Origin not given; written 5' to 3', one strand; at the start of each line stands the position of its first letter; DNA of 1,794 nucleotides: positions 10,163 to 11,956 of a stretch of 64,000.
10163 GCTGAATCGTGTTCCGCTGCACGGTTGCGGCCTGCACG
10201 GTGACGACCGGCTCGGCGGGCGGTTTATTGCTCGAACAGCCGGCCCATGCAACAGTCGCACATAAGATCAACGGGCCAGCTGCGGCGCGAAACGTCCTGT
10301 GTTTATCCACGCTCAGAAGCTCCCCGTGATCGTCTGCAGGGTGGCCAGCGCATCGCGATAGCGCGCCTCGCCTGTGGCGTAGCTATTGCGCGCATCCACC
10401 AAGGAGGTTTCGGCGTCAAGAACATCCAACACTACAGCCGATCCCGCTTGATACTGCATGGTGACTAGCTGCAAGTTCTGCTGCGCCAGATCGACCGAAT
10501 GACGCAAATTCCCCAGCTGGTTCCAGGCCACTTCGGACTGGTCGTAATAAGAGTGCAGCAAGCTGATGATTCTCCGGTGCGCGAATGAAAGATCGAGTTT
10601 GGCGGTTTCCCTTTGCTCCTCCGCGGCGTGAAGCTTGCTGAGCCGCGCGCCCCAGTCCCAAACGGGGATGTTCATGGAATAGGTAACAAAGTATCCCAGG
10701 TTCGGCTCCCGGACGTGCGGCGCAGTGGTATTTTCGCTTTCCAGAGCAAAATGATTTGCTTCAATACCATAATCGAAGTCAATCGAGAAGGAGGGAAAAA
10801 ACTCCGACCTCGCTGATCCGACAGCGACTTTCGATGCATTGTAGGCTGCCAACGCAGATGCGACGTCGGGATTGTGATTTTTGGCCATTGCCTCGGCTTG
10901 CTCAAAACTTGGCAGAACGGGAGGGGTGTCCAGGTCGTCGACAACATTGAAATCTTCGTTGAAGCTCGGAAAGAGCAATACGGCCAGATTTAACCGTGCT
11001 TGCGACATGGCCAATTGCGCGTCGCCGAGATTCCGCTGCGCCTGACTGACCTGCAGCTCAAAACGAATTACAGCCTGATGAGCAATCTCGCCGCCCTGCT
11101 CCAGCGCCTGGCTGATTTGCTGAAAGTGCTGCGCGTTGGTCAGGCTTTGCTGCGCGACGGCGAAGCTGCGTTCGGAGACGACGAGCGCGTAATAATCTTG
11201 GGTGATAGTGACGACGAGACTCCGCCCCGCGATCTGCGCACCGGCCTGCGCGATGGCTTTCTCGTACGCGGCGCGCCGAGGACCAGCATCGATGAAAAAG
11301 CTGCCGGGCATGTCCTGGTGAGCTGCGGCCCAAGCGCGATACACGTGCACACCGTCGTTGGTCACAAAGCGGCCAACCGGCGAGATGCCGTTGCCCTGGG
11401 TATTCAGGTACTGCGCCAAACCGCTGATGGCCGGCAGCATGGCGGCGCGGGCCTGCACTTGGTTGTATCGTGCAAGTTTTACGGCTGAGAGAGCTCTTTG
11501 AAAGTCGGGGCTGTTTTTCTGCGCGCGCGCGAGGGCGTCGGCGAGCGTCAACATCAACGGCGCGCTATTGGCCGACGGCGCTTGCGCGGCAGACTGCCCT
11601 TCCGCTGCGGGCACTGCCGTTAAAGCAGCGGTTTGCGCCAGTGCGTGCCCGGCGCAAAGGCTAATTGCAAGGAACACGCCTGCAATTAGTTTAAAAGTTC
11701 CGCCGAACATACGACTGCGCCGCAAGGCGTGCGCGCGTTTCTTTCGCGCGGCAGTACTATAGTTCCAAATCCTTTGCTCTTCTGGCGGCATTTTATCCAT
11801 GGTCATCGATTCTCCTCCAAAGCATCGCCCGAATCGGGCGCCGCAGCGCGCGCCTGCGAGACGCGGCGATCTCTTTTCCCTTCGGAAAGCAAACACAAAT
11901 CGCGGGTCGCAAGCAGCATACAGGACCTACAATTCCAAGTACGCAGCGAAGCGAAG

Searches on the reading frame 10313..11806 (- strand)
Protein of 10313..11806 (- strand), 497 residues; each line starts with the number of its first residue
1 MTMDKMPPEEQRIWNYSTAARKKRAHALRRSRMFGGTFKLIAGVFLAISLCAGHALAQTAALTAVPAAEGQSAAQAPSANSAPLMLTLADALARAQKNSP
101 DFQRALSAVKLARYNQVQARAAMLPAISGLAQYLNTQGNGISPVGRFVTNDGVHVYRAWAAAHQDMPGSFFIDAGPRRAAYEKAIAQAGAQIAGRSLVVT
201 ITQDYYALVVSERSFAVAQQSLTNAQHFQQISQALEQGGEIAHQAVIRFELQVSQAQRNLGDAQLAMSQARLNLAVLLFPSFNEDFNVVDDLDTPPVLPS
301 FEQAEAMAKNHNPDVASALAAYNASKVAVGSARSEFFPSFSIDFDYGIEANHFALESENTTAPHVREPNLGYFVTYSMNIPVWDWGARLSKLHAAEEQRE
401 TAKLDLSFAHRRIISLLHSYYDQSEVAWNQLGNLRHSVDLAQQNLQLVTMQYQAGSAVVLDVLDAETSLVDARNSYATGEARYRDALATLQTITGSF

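Call 13: find_encoding_contigs(protein=window:10313-11806:-, flank=5000, max_places=10)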
Protein window:10313-11806:- (497 aa): 2 contigs read that carry it; 2 places shown.
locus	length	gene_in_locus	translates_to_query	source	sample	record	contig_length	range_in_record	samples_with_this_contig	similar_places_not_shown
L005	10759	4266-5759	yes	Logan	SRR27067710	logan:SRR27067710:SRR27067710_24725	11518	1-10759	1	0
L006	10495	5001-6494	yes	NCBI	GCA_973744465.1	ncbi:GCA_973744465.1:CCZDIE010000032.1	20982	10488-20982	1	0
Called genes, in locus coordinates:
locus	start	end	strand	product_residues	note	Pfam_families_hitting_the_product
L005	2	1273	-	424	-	?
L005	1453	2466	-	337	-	-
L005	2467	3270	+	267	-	PF03400:DDE_Tnp_IS1 (faint), PF13610:DDE_Tnp_IS240 (faint)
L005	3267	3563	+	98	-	-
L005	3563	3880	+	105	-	-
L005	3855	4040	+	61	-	PF21983:NikA-like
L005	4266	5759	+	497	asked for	PF02321:OEP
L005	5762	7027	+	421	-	PF25917:BSH_RND, PF25973:BSH_CzcB (weak), PF25954:Beta-barrel_RND_2 (weak), PF25967:RND-MFP_C, PF25975:CzcB_C (weak), PF25989:YknX_C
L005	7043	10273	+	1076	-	PF00873:ACR_tran, PF03176:MMPL, PF02355:SecD_SecF_C (weak)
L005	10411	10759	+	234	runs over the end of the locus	PF12787:EcsC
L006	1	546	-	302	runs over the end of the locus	PF08240:ADH_N, PF13602:ADH_zinc_N_2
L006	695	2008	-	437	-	PF07994:NAD_binding_5, PF01658:Inos-1-P_synth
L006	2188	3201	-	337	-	-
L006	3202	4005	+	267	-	PF03400:DDE_Tnp_IS1 (faint), PF13610:DDE_Tnp_IS240 (faint)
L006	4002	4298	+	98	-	-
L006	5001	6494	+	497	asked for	PF02321:OEP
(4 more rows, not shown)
